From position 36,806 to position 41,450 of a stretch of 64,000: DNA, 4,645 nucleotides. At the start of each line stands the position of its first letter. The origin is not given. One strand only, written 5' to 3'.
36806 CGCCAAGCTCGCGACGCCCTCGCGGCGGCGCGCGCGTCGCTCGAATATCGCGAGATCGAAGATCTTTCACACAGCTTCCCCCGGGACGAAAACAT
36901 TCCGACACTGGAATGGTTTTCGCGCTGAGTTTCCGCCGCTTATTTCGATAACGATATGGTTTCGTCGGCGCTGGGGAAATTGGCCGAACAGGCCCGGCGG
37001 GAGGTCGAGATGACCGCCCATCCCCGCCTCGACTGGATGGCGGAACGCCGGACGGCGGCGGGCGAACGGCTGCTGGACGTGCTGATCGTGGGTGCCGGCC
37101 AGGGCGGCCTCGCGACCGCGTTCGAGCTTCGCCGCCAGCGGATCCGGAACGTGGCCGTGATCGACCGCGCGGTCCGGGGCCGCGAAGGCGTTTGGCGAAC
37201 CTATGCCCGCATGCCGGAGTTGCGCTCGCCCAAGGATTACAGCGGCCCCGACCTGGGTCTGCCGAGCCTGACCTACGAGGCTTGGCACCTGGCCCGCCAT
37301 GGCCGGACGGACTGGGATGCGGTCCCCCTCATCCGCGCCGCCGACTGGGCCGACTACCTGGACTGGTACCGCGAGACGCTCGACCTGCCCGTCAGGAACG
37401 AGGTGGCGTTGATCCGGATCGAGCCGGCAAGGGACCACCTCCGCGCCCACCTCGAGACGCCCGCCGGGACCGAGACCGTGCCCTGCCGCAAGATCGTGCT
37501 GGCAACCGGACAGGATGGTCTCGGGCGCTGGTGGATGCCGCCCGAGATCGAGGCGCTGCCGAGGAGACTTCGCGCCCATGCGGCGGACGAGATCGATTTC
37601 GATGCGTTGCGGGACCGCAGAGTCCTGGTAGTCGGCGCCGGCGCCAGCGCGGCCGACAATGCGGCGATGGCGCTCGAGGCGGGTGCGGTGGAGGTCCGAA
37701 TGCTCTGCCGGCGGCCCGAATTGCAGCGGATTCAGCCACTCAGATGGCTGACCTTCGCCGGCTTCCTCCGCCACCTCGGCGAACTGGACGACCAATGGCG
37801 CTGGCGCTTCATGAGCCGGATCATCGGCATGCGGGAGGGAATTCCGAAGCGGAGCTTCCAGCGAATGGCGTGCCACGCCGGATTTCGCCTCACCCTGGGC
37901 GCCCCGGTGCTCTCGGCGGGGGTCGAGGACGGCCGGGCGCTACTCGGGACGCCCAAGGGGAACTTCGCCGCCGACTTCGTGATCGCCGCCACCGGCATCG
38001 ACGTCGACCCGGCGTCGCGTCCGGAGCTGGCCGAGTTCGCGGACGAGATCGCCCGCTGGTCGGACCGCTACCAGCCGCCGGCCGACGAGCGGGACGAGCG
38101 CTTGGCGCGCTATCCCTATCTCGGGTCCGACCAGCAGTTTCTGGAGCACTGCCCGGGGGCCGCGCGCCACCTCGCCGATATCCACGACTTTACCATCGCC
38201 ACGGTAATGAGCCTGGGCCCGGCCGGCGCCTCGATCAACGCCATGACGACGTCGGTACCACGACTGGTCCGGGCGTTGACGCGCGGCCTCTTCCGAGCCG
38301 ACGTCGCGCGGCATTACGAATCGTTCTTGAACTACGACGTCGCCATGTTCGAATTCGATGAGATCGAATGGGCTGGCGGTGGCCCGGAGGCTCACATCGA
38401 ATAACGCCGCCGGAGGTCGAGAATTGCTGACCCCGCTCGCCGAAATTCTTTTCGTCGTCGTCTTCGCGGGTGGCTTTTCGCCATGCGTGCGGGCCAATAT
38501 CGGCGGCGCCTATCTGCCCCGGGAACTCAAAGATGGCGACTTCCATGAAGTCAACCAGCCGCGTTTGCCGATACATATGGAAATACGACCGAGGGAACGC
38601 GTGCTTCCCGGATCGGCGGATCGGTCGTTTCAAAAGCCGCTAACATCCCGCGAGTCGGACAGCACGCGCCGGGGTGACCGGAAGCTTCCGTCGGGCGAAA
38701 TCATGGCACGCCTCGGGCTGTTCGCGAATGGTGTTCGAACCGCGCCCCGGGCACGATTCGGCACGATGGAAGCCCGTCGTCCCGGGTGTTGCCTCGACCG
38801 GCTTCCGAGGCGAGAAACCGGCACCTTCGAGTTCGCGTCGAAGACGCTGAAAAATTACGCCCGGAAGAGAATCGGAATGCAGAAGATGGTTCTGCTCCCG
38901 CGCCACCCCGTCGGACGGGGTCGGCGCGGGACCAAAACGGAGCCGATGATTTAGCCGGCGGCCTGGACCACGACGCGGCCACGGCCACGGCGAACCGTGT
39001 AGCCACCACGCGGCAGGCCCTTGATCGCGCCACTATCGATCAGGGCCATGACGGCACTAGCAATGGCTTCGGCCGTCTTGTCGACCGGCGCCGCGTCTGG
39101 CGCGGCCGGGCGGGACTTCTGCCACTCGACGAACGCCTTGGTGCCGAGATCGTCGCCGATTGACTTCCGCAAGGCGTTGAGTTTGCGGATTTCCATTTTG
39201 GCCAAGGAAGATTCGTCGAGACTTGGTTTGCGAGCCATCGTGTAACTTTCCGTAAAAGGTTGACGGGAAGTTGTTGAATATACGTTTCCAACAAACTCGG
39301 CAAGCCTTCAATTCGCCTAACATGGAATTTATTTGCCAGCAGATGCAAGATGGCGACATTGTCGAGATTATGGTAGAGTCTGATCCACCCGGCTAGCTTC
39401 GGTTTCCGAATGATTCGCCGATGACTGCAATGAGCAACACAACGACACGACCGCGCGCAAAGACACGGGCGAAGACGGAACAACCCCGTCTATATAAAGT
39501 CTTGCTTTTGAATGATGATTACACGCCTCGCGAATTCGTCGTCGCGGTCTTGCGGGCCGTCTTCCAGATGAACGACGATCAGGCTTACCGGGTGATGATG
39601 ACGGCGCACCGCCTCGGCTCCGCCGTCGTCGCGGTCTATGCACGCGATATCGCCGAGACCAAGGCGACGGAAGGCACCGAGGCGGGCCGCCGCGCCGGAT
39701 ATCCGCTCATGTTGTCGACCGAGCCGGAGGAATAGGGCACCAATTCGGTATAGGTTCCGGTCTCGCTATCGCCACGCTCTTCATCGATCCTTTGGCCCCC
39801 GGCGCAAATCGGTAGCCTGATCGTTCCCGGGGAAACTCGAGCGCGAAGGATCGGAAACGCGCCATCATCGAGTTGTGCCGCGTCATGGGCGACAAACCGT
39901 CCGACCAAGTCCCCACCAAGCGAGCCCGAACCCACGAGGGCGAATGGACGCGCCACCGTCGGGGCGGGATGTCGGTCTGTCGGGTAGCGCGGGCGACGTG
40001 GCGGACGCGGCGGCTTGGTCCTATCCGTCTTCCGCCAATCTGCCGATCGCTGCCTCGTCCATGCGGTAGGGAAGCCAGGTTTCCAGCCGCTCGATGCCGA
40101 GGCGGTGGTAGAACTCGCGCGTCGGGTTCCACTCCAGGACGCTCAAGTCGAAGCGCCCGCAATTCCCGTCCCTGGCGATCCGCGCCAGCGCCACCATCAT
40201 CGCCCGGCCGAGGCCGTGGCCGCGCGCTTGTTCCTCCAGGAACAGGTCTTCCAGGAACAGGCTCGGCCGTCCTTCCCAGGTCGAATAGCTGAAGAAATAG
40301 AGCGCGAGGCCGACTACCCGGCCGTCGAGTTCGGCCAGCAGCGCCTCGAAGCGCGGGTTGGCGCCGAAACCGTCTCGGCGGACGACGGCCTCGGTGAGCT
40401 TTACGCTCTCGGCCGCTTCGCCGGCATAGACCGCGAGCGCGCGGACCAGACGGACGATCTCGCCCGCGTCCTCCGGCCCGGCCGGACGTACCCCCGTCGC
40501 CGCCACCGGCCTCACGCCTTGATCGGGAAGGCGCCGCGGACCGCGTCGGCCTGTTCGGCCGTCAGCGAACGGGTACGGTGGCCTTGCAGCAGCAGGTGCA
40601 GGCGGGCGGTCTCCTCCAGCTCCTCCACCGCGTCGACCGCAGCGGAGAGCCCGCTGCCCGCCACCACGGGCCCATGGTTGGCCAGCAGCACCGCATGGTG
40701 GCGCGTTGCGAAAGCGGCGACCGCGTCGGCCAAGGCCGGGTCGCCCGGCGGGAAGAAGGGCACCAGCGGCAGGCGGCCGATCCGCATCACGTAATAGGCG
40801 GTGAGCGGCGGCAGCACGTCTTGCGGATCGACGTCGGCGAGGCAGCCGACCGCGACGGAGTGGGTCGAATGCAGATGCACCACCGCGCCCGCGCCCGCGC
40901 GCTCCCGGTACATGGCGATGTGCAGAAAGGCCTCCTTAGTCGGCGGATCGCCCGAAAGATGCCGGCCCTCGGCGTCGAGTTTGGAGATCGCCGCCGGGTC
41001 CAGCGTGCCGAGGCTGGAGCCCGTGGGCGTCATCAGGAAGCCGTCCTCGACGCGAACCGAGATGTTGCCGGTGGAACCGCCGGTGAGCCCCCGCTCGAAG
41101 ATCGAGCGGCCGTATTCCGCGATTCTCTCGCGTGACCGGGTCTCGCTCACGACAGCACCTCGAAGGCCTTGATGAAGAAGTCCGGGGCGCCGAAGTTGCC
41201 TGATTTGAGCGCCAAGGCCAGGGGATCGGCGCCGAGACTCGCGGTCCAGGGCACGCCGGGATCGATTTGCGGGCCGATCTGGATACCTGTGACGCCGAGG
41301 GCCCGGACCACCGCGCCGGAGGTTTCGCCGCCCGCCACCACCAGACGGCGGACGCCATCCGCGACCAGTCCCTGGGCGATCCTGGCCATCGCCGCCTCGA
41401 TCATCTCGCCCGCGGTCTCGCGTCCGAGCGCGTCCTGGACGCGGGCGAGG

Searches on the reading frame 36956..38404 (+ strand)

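Call 42: search_protein_families(library=pfam, proteins=[window:36956-38404:+], max_evalue=0.001)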
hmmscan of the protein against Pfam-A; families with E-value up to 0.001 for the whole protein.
window:36956-38404:+ (482 aa): 7 families
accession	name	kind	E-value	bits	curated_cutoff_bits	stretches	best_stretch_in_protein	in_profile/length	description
PF13738.12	Pyr_redox_3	-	3.4e-15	56.5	30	1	43-260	1-203/305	Pyridine nucleotide-disulphide oxidoreductase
PF07992.20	Pyr_redox_2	-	1.9e-13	51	26.1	1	41-257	2-178/291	Pyridine nucleotide-disulphide oxidoreductase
PF13434.12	Lys_Orn_oxgnase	-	1.6e-09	37.8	21.3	1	129-257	95-226/339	L-lysine 6-monooxygenase/L-ornithine 5-monooxygenase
PF13454.12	NAD_binding_9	-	2.5e-08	34.5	21.8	1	44-186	2-154/155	FAD-NAD(P)-binding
PF01266.30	DAO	-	1.4e-07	31.8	27.9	1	41-170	1-142/353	FAD dependent oxidoreductase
PF01488.26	Shikimate_DH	-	4.3e-05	24.1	24.3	0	41-74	14-47/138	Shikimate / quinate 5-dehydrogenase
PF13241.12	NAD_binding_7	-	0.00064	20.7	22.1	0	218-253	5-39/104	Putative NAD(P)-binding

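Call 50: search_protein_families(library=pfam, alignment_id=A3, max_evalue=0.0001)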
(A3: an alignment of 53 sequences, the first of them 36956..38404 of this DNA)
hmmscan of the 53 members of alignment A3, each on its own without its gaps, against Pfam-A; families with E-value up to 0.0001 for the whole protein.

A. member 1, window:36956-38404:+ (482 aa): 6 families
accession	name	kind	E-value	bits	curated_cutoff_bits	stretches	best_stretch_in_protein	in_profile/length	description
PF13738.12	Pyr_redox_3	-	3.4e-15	56.5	30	1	43-260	1-203/305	Pyridine nucleotide-disulphide oxidoreductase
PF07992.20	Pyr_redox_2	-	1.9e-13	51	26.1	1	41-257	2-178/291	Pyridine nucleotide-disulphide oxidoreductase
PF13434.12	Lys_Orn_oxgnase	-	1.6e-09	37.8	21.3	1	129-257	95-226/339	L-lysine 6-monooxygenase/L-ornithine 5-monooxygenase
PF13454.12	NAD_binding_9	-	2.5e-08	34.5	21.8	1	44-186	2-154/155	FAD-NAD(P)-binding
PF01266.30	DAO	-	1.4e-07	31.8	27.9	1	41-170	1-142/353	FAD dependent oxidoreductase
PF01488.26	Shikimate_DH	-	4.3e-05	24.1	24.3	0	41-74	14-47/138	Shikimate / quinate 5-dehydrogenase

B. families by the number of members that match (of 53 scanned): 65 families (the first 25 are shown)
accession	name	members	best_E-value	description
PF07992.20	Pyr_redox_2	4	1.1e-51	Pyridine nucleotide-disulphide oxidoreductase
PF13581.12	HATPase_c_2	2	2.1e-23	Histidine kinase-like ATPase domain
PF00070.33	Pyr_redox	2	3.2e-20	Pyridine nucleotide-disulphide oxidoreductase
PF02518.31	HATPase_c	2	8.6e-17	Histidine kinase-, DNA gyrase B-, and HSP90-like ATPase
PF13738.12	Pyr_redox_3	2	3.4e-15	Pyridine nucleotide-disulphide oxidoreductase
PF13450.12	NAD_binding_8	2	3.4e-10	NAD(P)-binding Rossmann-like domain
PF13454.12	NAD_binding_9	2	2.5e-08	FAD-NAD(P)-binding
PF01494.25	FAD_binding_3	2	2.1e-05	FAD binding domain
PF00883.26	Peptidase_M17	1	2.7e-128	Cytosol aminopeptidase family, catalytic domain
PF04303.18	PrpF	1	5.6e-114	PrpF protein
PF00724.26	Oxidored_FMN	1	1.9e-64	NADH:flavin oxidoreductase / NADH oxidase family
PF03972.19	MmgE_PrpD_N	1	2.7e-62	MmgE/PrpD N-terminal domain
PF01594.21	AI-2E_transport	1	1.3e-50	AI-2E family transporter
PF00817.25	IMS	1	4.8e-47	impB/mucB/samB family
PF01012.27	ETF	1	9.1e-43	Electron transfer flavoprotein domain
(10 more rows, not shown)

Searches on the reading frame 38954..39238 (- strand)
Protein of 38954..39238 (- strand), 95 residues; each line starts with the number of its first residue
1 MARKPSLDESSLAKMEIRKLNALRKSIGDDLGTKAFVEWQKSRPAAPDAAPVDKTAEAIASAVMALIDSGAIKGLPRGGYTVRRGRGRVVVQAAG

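Call 7: search_protein_families(library=pfam, proteins=[window:38954-39238:-], max_evalue=10)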
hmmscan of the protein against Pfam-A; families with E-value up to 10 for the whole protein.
seq(95 aa): 0 families

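Call 8: search_protein_families(library=ncbifam, proteins=[window:38954-39238:-], max_evalue=10)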
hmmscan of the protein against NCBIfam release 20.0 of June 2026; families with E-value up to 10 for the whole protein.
seq(95 aa): 0 families

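Call 10: search_solved_structures(query=window:38954-39238:-, max_evalue=10)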
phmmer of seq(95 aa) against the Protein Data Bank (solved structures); distinct sequences matched with E-value up to 10: 1.
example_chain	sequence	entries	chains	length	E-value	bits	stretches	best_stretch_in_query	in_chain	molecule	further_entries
5bq3_A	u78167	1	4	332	0.86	13.4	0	18-65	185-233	Rhamnose ABC transporter, rhamnose-binding protein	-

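Call 34: search_protein_families(library=phrogs, proteins=[window:38954-39238:-], max_evalue=1)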
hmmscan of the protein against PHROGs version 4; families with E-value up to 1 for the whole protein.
seq(95 aa): 1 family
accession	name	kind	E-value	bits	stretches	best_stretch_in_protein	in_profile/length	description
phrog_29213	-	unknown function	0.26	10.5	1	36-82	422-468/580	-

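Call 85: search_protein_families(library=padloc, proteins=[window:38954-39238:-], max_evalue=0.01)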
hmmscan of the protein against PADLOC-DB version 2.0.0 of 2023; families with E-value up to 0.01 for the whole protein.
window:38954-39238:- (95 aa): 0 families

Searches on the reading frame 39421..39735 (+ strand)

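Call 42: search_protein_families(library=pfam, proteins=[window:39421-39735:+], max_evalue=0.001)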
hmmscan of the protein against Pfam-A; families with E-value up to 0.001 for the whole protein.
window:39421-39735:+ (104 aa): 1 family
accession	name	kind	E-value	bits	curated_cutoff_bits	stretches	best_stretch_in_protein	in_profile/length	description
PF02617.22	ClpS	-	1.5e-26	92.5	23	1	21-98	2-79/80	ATP-dependent Clp protease adaptor protein ClpS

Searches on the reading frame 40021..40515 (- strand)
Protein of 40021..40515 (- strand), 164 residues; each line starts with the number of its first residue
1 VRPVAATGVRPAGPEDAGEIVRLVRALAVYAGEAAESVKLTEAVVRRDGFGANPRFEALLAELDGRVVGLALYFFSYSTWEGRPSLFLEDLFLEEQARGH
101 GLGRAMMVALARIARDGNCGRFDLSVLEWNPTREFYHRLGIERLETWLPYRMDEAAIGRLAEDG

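Call 42: search_protein_families(library=pfam, proteins=[window:40021-40515:-], max_evalue=0.001)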
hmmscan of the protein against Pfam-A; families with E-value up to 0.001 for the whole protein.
window:40021-40515:- (164 aa): 3 families
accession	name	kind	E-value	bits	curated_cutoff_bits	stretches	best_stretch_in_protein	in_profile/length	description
PF00583.31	Acetyltransf_1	-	9e-13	49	20.7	1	51-140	29-115/116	Acetyltransferase (GNAT) family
PF13508.13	Acetyltransf_7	-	1.3e-08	35.5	27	1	58-140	5-81/84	Acetyltransferase (GNAT) domain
PF13673.13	Acetyltransf_10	-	4.1e-05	24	23.6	1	54-144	29-110/128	Acetyltransferase (GNAT) domain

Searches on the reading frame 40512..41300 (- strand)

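Call 42: search_protein_families(library=pfam, proteins=[window:40512-41300:-], max_evalue=0.001)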
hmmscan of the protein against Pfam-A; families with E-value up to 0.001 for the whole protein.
window:40512-41300:- (262 aa): 1 family
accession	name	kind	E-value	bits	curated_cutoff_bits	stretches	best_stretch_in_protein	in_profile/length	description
PF00596.27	Aldolase_II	-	1.2e-47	162.6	22.2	1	58-236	1-183/183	Class II Aldolase and Adducin N-terminal domain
